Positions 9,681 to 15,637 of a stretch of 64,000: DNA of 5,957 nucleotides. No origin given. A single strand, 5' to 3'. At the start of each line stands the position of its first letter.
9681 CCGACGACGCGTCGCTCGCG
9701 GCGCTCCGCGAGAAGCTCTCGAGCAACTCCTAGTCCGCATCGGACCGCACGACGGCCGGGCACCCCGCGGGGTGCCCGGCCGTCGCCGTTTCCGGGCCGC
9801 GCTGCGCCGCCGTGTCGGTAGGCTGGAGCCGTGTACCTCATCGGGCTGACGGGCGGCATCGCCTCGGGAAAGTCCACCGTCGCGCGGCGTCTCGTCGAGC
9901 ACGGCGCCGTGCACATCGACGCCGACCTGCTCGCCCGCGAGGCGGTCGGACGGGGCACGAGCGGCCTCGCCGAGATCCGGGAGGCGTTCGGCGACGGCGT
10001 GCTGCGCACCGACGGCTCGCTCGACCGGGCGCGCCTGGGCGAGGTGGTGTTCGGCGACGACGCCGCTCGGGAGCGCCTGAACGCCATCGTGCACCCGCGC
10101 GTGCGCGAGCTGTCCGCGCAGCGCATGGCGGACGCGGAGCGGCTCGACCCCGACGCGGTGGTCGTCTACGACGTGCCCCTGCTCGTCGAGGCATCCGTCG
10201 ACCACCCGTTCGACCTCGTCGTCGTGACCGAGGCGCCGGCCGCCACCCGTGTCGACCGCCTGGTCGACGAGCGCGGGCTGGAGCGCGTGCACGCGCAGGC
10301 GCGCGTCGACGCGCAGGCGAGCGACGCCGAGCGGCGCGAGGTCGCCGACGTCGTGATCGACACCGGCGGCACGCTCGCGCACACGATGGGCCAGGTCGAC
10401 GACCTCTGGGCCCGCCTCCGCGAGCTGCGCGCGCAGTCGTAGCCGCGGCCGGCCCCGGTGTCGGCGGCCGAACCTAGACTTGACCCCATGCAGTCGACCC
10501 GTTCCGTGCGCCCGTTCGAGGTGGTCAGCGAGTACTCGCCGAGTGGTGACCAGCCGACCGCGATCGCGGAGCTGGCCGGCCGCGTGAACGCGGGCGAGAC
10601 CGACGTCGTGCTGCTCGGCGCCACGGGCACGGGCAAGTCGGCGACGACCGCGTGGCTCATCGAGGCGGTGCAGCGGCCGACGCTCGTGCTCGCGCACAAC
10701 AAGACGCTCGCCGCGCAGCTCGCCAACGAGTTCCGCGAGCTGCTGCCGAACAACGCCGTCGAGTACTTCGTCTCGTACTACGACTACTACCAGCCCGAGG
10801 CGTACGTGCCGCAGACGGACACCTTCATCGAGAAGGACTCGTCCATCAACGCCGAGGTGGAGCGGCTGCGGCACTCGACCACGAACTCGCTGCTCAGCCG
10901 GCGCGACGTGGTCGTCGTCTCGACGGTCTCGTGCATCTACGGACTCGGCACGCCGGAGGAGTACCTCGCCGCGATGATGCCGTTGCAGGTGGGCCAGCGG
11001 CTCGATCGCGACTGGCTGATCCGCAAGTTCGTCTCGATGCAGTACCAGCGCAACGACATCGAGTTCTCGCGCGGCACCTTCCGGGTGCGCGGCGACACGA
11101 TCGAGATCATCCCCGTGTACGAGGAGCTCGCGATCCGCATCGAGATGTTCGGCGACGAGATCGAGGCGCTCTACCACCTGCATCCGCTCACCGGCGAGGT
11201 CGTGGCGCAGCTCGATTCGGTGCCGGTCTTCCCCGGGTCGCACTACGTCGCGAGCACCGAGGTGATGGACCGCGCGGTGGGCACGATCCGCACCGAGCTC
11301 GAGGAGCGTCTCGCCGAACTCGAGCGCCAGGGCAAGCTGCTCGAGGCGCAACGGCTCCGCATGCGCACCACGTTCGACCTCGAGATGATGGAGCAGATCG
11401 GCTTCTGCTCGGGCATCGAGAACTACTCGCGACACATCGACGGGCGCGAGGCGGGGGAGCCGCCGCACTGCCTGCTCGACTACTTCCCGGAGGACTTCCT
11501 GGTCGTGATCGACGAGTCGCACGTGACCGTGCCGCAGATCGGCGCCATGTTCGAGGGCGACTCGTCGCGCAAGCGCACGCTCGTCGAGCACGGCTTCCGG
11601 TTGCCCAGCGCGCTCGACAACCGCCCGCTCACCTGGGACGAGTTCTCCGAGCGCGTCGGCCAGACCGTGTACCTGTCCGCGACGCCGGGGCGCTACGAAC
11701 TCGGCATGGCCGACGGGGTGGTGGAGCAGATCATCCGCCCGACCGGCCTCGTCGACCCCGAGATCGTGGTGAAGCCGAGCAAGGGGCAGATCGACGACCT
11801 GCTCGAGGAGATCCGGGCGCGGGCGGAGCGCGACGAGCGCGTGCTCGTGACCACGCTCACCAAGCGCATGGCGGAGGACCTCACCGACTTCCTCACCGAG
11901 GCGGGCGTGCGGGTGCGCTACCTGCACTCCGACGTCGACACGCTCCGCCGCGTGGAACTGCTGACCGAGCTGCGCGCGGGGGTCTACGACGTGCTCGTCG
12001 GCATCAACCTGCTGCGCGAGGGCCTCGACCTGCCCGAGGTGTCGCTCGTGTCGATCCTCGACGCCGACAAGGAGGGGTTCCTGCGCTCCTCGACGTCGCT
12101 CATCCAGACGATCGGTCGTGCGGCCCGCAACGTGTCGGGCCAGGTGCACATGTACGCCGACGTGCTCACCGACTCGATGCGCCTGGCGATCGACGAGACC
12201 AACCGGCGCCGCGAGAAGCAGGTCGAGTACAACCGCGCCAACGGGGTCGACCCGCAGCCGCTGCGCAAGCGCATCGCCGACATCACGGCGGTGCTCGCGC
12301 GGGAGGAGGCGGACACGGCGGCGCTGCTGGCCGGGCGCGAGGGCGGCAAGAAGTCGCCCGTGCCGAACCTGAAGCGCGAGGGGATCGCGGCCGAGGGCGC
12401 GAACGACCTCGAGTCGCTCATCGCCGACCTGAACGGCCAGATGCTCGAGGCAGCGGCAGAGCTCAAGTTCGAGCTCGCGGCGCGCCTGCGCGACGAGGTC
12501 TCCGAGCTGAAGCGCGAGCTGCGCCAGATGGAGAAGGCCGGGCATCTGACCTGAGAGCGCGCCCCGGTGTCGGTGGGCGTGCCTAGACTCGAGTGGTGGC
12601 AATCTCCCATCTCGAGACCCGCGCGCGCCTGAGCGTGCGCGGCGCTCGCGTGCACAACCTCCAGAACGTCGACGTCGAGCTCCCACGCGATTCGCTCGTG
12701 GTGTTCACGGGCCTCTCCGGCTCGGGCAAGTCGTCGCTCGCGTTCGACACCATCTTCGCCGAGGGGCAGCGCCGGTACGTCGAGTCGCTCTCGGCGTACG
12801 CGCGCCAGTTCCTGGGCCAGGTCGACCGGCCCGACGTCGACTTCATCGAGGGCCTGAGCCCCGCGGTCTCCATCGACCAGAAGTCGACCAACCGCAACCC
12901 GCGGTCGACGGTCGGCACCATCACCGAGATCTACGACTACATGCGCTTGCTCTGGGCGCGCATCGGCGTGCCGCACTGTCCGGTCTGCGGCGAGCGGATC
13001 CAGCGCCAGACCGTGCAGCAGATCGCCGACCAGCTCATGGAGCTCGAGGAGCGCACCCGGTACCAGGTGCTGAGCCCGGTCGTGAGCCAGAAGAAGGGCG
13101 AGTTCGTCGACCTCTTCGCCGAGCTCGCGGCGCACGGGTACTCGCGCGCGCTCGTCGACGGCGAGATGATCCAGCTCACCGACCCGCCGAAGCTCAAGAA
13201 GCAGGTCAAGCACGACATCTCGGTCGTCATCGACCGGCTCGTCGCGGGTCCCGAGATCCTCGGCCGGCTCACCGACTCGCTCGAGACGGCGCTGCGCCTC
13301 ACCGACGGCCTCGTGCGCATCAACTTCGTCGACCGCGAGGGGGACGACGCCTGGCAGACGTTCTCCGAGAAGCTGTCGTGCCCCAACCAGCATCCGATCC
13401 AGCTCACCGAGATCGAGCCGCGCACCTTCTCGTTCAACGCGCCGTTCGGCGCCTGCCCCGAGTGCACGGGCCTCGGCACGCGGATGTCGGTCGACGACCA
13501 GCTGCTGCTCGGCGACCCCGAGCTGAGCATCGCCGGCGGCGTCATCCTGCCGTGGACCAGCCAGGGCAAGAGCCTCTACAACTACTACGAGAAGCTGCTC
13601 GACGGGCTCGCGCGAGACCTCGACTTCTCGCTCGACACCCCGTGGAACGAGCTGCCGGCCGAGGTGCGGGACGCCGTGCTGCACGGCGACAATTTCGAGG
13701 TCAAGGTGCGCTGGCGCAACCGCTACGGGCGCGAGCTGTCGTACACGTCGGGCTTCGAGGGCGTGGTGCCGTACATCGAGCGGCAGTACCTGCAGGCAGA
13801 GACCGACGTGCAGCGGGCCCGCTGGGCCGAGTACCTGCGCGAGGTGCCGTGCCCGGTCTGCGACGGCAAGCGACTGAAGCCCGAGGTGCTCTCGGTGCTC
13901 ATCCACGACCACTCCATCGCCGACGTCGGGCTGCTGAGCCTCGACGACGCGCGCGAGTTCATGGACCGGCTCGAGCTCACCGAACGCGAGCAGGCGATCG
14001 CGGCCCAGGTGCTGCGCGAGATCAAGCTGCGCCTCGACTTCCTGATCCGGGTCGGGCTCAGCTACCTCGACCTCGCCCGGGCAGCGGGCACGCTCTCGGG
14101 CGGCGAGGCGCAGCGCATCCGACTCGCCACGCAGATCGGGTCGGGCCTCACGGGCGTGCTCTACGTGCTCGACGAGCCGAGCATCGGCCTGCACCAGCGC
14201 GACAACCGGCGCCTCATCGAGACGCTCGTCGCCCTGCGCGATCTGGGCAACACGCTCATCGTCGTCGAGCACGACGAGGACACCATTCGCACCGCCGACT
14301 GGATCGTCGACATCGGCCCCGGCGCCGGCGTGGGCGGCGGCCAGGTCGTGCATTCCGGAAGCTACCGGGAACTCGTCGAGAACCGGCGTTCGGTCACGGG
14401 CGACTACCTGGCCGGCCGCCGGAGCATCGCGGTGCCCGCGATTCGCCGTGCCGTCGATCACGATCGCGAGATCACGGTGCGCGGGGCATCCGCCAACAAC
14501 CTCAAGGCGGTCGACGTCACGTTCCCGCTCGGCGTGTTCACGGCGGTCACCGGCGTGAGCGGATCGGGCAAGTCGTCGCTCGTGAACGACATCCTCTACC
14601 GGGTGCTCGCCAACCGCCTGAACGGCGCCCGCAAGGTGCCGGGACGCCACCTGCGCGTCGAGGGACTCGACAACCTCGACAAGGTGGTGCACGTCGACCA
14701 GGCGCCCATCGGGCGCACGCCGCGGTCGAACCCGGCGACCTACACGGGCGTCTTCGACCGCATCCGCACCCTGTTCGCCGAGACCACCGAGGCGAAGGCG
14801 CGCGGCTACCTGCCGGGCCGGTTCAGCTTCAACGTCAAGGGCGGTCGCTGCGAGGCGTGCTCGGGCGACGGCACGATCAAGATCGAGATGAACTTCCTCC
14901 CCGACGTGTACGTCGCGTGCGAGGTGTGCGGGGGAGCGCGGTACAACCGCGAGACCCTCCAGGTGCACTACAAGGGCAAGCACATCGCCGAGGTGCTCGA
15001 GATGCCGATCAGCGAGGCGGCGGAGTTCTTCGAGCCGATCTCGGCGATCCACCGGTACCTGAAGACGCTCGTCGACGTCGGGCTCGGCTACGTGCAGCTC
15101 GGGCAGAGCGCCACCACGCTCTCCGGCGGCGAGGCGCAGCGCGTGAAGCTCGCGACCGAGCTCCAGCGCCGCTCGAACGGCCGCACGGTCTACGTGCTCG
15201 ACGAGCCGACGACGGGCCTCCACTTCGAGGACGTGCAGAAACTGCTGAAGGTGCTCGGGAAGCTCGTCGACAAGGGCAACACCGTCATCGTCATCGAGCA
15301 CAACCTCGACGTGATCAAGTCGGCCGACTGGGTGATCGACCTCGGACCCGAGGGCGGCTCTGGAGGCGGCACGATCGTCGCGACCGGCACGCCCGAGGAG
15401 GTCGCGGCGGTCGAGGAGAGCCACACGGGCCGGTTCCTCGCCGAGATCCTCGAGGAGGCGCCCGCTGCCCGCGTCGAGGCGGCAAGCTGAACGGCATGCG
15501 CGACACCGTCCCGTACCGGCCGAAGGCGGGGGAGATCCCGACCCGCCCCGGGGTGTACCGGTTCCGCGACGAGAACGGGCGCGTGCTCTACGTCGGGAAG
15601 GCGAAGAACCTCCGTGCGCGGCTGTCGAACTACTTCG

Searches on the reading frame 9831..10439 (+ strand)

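Call 17: search_protein_families(library=pfam, proteins=[window:9831-10439:+])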
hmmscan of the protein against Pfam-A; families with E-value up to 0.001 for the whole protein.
window:9831-10439:+ (203 aa): 4 families
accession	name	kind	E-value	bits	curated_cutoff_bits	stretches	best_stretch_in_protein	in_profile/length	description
PF01121.26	CoaE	-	7.2e-55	185.9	27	1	2-182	1-178/180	Dephospho-CoA kinase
PF13207.12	AAA_17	-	1e-05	26.3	27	1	7-116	1-111/136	AAA domain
PF13671.12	AAA_33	-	3.2e-05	24.7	27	1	4-169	2-131/143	AAA domain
PF13238.12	AAA_18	-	0.00011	23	29.4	1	4-146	1-110/128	AAA domain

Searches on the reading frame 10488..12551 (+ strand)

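Call 17: search_protein_families(library=pfam, proteins=[window:10488-12551:+])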
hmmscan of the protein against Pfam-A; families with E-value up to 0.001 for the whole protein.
window:10488-12551:+ (688 aa): 7 families
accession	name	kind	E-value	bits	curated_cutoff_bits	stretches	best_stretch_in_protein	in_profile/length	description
PF17757.6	UvrB_inter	-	4.6e-33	113.6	22.9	1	165-253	2-91/91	UvrB interaction domain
PF00271.37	Helicase_C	-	8e-20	71.6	23.5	1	435-548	3-109/110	Helicase conserved C-terminal domain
PF12344.14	UvrB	-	3.3e-19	68.9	27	1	555-596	1-42/43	Ultra-violet resistance protein B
PF04851.21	ResIII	-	5e-10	40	22.5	1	19-92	5-83/164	Type III restriction enzyme, res subunit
PF02151.25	UVR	-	1.5e-07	31.4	21.5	1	642-676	1-35/36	UvrB/uvrC motif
PF00270.35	DEAD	-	6.8e-06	26.4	26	1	22-92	4-75/167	DEAD/DEAH box helicase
PF13191.12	AAA_16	-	0.00054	20.9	32.6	0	24-86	10-73/167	AAA ATPase domain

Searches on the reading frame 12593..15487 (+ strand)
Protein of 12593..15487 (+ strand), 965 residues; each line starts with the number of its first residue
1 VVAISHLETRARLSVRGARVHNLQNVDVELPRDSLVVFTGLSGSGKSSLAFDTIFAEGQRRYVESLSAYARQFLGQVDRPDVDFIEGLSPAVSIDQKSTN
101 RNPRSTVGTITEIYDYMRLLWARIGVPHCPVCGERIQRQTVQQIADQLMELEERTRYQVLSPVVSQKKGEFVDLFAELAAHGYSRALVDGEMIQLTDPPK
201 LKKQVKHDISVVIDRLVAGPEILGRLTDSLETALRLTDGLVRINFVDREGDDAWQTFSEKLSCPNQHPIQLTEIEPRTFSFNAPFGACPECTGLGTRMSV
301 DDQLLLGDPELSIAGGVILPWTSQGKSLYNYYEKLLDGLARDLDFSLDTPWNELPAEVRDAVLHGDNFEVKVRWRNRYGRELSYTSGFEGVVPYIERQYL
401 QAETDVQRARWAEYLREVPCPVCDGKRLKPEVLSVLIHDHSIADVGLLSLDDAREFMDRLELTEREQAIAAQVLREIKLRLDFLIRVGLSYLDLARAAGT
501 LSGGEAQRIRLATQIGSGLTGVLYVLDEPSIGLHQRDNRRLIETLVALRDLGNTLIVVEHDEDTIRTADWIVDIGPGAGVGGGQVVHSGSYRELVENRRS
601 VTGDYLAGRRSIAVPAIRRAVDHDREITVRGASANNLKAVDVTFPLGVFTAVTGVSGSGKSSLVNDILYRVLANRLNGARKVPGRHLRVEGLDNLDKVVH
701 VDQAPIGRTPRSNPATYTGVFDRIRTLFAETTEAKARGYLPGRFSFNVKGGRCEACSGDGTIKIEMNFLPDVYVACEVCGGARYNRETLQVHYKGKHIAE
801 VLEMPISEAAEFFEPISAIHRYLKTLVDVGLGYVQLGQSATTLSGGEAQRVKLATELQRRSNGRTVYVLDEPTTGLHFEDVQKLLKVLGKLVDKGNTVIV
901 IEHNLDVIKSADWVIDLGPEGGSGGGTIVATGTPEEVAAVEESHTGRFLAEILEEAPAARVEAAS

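Call 17: search_protein_families(library=pfam, proteins=[window:12593-15487:+])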
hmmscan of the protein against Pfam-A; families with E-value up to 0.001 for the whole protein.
window:12593-15487:+ (965 aa): 10 families
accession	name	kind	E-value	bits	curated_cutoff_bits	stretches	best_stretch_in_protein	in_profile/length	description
PF17760.6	UvrA_inter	-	1.8e-34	118.3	23.3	1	139-246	1-108/109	UvrA interaction domain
PF17755.6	UvrA_DNA-bind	-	1.5e-29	103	23.2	1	301-411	1-108/110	UvrA DNA-binding domain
PF00005.33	ABC_tran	-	3.7e-18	66.9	25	1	817-874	83-137/137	ABC transporter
PF02463.25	SMC_N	-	1.9e-11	44.2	40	1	648-915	25-209/220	RecF/RecN/SMC N terminal domain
PF13555.12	AAA_29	-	5.6e-07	29.7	27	0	647-667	23-42/61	P-loop containing region of AAA domain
PF20703.3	nSTAND1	-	8.7e-07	29.3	27.1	0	649-684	35-70/379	Novel STAND NTPase 1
PF13304.12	AAA_21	-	2.5e-06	28.2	27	0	849-900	243-295/304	AAA domain, putative AbiEii toxin, Type IV TA system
PF13191.12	AAA_16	-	9.4e-06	26.7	32.6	0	651-674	28-51/167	AAA ATPase domain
PF03193.22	RsgA_GTPase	-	3.4e-05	24.2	30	0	648-670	107-129/174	RsgA GTPase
PF13481.12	AAA_25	-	8.5e-05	22.7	27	0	643-682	29-68/195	AAA domain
